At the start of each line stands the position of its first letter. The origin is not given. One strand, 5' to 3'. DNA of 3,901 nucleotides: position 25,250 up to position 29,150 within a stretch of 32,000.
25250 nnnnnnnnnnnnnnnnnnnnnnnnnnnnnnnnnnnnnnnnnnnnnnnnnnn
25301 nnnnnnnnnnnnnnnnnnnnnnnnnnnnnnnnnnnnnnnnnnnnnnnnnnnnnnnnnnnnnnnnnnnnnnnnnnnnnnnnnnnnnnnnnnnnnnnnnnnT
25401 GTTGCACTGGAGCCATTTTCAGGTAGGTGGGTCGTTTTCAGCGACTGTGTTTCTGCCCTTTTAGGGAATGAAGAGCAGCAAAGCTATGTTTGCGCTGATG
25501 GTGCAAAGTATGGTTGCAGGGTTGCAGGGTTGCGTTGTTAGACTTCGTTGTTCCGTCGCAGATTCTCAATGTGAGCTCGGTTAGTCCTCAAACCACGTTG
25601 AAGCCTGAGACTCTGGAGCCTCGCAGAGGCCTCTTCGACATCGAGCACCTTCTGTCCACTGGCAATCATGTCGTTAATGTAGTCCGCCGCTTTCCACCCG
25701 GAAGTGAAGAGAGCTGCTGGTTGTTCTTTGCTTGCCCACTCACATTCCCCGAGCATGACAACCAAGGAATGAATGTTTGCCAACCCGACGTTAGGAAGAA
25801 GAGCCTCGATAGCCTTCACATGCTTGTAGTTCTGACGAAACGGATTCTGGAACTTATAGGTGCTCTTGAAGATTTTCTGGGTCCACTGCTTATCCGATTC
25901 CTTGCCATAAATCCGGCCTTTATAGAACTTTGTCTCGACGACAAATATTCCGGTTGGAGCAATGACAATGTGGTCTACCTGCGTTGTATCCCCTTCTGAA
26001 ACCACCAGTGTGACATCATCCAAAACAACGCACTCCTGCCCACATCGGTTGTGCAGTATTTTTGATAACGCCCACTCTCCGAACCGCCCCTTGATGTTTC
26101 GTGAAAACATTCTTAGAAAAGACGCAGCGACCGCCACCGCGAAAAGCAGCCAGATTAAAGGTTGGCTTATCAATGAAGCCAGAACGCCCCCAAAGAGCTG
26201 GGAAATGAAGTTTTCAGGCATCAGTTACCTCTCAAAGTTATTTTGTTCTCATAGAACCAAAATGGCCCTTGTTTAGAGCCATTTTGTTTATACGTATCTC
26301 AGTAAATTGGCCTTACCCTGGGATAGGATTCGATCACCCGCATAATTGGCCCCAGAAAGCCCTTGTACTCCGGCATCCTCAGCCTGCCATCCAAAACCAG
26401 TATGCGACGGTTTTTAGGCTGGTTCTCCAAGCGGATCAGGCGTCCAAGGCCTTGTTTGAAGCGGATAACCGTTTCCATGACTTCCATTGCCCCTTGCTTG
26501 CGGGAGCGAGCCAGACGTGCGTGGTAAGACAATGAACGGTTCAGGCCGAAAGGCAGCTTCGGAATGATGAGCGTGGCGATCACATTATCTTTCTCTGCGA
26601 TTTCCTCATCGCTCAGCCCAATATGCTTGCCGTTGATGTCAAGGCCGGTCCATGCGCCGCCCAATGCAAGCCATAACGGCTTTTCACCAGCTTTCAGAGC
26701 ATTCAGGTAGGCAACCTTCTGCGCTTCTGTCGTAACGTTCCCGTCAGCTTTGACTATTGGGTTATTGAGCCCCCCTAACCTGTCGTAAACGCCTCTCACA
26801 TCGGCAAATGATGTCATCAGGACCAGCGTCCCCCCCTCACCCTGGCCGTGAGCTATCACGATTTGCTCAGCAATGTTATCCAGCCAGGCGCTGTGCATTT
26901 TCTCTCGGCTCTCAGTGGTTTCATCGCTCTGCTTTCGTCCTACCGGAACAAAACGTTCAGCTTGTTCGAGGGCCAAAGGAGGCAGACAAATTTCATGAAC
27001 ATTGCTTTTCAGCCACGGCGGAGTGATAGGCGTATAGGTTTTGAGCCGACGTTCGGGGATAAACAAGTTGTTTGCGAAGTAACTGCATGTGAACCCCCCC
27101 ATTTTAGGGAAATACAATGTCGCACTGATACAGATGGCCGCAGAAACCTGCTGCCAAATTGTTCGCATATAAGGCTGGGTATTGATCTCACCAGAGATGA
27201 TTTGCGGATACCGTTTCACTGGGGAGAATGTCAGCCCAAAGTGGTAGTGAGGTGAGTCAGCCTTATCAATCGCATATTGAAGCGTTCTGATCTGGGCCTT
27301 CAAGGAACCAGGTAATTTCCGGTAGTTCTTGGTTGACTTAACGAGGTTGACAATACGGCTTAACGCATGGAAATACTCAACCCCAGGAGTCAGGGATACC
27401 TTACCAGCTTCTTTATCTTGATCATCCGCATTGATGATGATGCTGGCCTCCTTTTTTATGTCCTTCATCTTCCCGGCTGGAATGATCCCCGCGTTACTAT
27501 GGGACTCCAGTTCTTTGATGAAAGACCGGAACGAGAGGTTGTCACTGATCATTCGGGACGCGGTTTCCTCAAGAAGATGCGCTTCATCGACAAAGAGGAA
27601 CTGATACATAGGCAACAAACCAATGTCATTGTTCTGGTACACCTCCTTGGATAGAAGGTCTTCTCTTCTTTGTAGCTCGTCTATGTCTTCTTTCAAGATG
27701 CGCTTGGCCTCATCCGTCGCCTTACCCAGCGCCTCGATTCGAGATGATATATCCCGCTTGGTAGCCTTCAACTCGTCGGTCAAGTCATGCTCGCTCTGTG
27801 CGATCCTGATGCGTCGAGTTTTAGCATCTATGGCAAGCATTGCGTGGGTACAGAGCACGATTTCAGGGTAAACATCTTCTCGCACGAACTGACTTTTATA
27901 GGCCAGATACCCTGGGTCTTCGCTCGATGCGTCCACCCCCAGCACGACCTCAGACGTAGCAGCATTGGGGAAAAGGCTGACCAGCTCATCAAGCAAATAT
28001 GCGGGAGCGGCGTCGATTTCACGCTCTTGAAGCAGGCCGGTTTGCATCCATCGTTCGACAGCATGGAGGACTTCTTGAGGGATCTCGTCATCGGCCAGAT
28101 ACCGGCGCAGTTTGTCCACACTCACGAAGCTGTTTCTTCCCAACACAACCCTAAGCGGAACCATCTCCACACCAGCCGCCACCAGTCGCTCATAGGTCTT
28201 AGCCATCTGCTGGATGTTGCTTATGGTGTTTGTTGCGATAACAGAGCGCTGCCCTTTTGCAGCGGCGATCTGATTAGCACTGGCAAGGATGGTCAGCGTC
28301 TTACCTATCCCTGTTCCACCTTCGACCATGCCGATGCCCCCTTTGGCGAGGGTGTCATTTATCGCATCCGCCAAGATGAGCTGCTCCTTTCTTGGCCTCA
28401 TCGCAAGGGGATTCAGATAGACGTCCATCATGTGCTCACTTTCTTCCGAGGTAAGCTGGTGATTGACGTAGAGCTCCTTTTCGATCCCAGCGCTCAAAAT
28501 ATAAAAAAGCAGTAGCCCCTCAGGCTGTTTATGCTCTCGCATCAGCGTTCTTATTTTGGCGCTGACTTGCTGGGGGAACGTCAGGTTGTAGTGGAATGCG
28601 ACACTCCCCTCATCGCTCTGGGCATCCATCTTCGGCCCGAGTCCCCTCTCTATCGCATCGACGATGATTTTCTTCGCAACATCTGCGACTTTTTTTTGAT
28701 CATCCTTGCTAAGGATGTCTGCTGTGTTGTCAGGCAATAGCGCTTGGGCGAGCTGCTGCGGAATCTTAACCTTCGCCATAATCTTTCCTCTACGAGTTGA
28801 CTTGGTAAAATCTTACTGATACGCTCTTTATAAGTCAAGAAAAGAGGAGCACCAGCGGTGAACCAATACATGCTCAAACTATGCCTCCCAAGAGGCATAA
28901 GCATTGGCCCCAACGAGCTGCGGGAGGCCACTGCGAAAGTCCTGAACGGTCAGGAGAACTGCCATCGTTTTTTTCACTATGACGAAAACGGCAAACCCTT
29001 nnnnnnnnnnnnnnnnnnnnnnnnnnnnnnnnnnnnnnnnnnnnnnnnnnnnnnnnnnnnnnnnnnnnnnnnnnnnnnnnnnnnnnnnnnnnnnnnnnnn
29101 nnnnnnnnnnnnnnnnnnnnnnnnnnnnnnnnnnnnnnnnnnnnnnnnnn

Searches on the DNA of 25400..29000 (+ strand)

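Call 7: search_dna_similar(query=window:25400-29000:+, collection=plasmids, mode=near, max_rows=30)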
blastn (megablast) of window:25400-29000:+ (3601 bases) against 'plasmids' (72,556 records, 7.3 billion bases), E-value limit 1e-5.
Records with a match: 12; places in all: 12; records where one place covers at least 80% of the query: 2.
Best place of each record, by identity: 95-99% 10; 90-95% 2.
By first word of the organism name: Aeromonas 4; Vibrio 3; Citrobacter 2; Enterobacter 2; uncultured 1.
By predicted mobility (MOB-suite, as given by PLSDB): conjugative 12.
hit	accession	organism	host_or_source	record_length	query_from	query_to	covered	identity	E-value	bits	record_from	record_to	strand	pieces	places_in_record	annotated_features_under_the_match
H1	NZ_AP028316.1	Citrobacter freundii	Homo sapiens,drainage effluent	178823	1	3601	100%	98.2%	0e+0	6256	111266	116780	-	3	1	csf4: type IV CRISPR-associated DEAD/DEAH-box helicase Csf4 | IS3-like element ISKpn10 family transposase | nuclease-related domain-containing protein | hypothetical protein | csf5: type IV CRISPR-associated endonuclease Csf5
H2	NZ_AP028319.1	Citrobacter freundii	Homo sapiens,sputum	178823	1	3601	100%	98.2%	0e+0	6256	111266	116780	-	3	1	csf4: type IV CRISPR-associated DEAD/DEAH-box helicase Csf4 | IS3-like element ISKpn10 family transposase | nuclease-related domain-containing protein | hypothetical protein | csf5: type IV CRISPR-associated endonuclease Csf5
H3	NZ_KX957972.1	Vibrio parahaemolyticus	shrimp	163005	856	3601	76%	91.1%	0e+0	3718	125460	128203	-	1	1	csf4: type IV CRISPR-associated DEAD/DEAH-box helicase Csf4 | csf5: type IV CRISPR-associated endonuclease Csf5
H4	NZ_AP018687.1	Vibrio rumoiensis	-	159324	1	844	23%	96.8%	0e+0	1402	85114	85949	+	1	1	nuclease-related domain-containing protein | hypothetical protein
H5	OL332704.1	uncultured bacterium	-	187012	1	844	23%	96.8%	0e+0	1402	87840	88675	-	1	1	none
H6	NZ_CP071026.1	Enterobacter hormaechei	Homo sapiens,Chromosome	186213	1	844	23%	96.8%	0e+0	1402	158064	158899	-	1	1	nuclease-related domain-containing protein | hypothetical protein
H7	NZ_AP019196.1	Aeromonas caviae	-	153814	1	845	23%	96.3%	0e+0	1380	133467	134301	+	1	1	nuclease-related domain-containing protein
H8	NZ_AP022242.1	Aeromonas caviae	-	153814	1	845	23%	96.3%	0e+0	1380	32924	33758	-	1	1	nuclease-related domain-containing protein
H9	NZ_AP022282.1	Aeromonas veronii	-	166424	1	845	23%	96.3%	0e+0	1380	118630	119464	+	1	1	nuclease-related domain-containing protein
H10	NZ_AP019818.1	Enterobacter hormaechei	Homo sapiens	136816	1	734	20%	97.3%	0e+0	1238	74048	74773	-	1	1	nuclease-related domain-containing protein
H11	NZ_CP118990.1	Aeromonas allosaccharophila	Homo sapiens,cell culture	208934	203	626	12%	96.5%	0e+0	701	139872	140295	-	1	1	nuclease-related domain-containing protein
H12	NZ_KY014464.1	Vibrio parahaemolyticus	-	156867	1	73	2%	90.4%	1e-16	97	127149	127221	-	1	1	none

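Call 9: get_annotated_region(hit=H4, flank=9000)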
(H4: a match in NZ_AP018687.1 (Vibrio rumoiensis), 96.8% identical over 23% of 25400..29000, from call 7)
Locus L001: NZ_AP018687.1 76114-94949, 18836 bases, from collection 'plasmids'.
description: Vibrio rumoiensis strain FERM P-14531 plasmid 1, complete sequence
organism: Vibrio rumoiensis (NCBI taxid 76258)
taxonomy: Bacteria; Pseudomonadota; Gammaproteobacteria; Vibrionales; Vibrionaceae; Vibrio; Vibrio rumoiensis
host: -; source: -; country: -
typing (MOB-suite, as given by PLSDB): conjugative; replicon IncC; relaxase MOBH,MOBH; mating-pair formation MPF_F
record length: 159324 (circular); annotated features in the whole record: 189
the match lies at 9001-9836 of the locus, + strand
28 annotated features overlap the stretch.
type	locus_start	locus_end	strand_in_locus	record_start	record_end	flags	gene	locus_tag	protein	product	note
CDS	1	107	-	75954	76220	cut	-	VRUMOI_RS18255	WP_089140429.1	hypothetical protein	-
CDS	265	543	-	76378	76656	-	-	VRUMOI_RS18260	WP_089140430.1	hypothetical protein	-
CDS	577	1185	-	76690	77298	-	-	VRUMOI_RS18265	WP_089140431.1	hypothetical protein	-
CDS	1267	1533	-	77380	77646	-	-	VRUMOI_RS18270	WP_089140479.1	CPCC family cysteine-rich protein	-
CDS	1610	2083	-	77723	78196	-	-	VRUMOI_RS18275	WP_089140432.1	hypothetical protein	-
CDS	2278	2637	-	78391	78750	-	-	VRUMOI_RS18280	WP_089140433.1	hypothetical protein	-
CDS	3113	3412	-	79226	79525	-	-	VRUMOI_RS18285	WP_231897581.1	hypothetical protein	-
CDS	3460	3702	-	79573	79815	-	-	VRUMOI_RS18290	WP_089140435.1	hypothetical protein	-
CDS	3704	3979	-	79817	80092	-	-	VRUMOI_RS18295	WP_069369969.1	MafI family immunity protein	-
CDS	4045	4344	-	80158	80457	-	-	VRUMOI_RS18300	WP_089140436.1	hypothetical protein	-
CDS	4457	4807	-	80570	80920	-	-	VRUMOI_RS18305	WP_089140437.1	hypothetical protein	-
CDS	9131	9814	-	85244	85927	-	-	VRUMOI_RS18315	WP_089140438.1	nuclease-related domain-containing protein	-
CDS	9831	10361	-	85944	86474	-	-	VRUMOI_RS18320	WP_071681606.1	hypothetical protein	-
CDS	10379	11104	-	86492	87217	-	-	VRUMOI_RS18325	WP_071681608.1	hypothetical protein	-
CDS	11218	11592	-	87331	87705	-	-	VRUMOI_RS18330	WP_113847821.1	hypothetical protein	-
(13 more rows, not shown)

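Call 10: get_annotated_region(hit=H3, flank=9000)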
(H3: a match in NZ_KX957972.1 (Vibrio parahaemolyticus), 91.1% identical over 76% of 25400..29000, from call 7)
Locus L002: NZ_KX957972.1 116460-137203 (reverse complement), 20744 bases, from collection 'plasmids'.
description: Vibrio parahaemolyticus plasmid pVPS91, complete sequence
organism: Vibrio parahaemolyticus (NCBI taxid 670)
taxonomy: Bacteria; Pseudomonadota; Gammaproteobacteria; Vibrionales; Vibrionaceae; Vibrio; Vibrio parahaemolyticus
host: -; source: shrimp; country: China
typing (MOB-suite, as given by PLSDB): conjugative; replicon rep_cluster_1134; relaxase MOBH; mating-pair formation MPF_F
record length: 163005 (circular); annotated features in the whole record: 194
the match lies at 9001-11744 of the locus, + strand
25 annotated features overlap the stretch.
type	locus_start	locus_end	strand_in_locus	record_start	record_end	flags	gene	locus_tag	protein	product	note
CDS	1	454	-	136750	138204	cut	-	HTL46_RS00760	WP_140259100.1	AAA family ATPase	-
CDS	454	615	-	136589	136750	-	-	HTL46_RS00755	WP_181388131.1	hypothetical protein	-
CDS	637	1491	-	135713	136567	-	-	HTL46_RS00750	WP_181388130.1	hypothetical protein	-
CDS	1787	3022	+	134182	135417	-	-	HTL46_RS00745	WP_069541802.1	GIY-YIG nuclease family protein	-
CDS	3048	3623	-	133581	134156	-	-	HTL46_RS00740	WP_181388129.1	hypothetical protein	-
CDS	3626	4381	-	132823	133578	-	-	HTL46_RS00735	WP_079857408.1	hypothetical protein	-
CDS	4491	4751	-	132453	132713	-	-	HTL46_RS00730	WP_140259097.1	hypothetical protein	-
CDS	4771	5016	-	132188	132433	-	-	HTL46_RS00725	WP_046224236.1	hypothetical protein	-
CDS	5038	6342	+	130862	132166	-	-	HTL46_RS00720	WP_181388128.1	hypothetical protein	-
CDS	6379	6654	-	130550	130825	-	-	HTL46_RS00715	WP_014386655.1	hypothetical protein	-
CDS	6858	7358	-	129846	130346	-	-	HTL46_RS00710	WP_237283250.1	hypothetical protein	-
CDS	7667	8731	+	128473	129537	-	-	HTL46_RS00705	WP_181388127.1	Abi family protein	-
CDS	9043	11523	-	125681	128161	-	csf4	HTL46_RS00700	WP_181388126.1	type IV CRISPR-associated DEAD/DEAH-box helicase Csf4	GO:0043571 - maintenance of CRISPR repeat elements [Evidence IEA]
CDS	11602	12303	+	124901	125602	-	csf5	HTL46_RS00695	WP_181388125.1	type IV CRISPR-associated endonuclease Csf5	-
CDS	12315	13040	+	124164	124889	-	csf1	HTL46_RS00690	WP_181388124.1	type IV CRISPR-associated protein Csf1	GO:0043571 - maintenance of CRISPR repeat elements [Evidence IEA]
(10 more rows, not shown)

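Call 11: get_annotated_region(hit=H1, flank=12000)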
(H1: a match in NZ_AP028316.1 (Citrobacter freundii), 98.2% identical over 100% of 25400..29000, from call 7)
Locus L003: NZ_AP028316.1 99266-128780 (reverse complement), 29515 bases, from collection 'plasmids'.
description: Citrobacter freundii strain OIPH-N330 plasmid pN330-2, complete sequence
organism: Citrobacter freundii (NCBI taxid 546)
taxonomy: Bacteria; Pseudomonadota; Gammaproteobacteria; Enterobacterales; Enterobacteriaceae; Citrobacter; Citrobacter freundii
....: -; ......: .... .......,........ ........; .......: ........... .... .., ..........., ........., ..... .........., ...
typing (MOB-suite, as given by PLSDB): conjugative; replicon IncC; relaxase MOBH,MOBH; mating-pair formation MPF_F
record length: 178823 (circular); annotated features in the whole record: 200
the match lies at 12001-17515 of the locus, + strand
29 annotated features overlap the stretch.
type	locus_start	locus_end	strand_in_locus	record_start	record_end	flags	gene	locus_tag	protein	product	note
CDS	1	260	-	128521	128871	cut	-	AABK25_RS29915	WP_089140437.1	hypothetical protein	-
CDS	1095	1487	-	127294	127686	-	-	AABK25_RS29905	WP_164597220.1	hypothetical protein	-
CDS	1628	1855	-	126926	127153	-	-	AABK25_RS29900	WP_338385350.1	hypothetical protein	-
CDS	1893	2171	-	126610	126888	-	-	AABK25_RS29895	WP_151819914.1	hypothetical protein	-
CDS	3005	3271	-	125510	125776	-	-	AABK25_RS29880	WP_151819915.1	hypothetical protein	-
CDS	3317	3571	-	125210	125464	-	-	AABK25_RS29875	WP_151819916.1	hypothetical protein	-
CDS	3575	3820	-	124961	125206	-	-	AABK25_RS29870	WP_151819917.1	hypothetical protein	-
CDS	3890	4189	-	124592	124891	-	-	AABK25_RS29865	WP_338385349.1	hypothetical protein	-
CDS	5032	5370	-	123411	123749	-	-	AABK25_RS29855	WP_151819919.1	hypothetical protein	-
CDS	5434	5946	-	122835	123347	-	-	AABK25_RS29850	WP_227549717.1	hypothetical protein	-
CDS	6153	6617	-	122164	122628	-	-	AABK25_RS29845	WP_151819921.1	DUF2247 family protein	-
CDS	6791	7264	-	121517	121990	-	-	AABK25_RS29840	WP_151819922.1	hypothetical protein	-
CDS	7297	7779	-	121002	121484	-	-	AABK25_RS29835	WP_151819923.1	barstar family protein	-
CDS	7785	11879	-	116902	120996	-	-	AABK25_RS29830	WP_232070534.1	RHS repeat-associated core domain-containing protein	-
CDS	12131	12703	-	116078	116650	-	-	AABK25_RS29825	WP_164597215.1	nuclease-related domain-containing protein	-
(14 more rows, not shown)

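Call 12: get_annotated_region(hit=H7, flank=8000)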
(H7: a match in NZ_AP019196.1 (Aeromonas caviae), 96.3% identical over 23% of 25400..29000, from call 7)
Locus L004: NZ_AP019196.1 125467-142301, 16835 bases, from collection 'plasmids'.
description: Aeromonas caviae strain GSH8M-1 plasmid pGSH8M-1-1, complete sequence
organism: Aeromonas caviae (NCBI taxid 648)
taxonomy: Bacteria; Pseudomonadota; Gammaproteobacteria; Aeromonadales; Aeromonadaceae; Aeromonas; Aeromonas caviae
host: -; source: -; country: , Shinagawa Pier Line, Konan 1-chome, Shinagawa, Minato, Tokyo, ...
typing (MOB-suite, as given by PLSDB): conjugative; relaxase MOBH; mating-pair formation MPF_F
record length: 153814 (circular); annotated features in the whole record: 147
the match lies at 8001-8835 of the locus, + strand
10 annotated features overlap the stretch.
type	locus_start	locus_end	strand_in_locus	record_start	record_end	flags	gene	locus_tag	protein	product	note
CDS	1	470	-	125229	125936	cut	-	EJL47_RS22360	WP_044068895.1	hypothetical protein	-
CDS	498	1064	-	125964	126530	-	-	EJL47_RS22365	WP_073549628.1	recombinase family protein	GO:0006310 - DNA recombination [Evidence IEA]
CDS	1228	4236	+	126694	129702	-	-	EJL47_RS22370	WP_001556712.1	Tn3 family transposase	-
CDS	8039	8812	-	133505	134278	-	-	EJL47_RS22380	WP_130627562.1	nuclease-related domain-containing protein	-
CDS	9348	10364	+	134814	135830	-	-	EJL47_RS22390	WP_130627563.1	DNA-binding protein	-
CDS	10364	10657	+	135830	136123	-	-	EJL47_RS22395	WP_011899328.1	hypothetical protein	-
CDS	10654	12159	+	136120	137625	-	-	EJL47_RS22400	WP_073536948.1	UvrD-helicase domain-containing protein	-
CDS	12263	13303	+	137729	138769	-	traF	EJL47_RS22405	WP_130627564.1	conjugal transfer protein TraF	-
CDS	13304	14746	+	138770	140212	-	-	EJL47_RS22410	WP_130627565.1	conjugal transfer protein TraH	-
CDS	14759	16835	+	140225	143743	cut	-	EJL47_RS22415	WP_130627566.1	conjugal transfer protein TraG N-terminal domain-containing protein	-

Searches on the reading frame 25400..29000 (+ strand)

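Call 33: search_protein_families(library=pfam, proteins=[L001:9831-10361:-, L001:10379-11104:-], max_evalue=0.01)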
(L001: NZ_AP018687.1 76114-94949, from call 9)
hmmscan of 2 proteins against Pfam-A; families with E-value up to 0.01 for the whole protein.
L001:9831-10361:- (176 aa): 0 families

L001:10379-11104:- (241 aa): 0 families
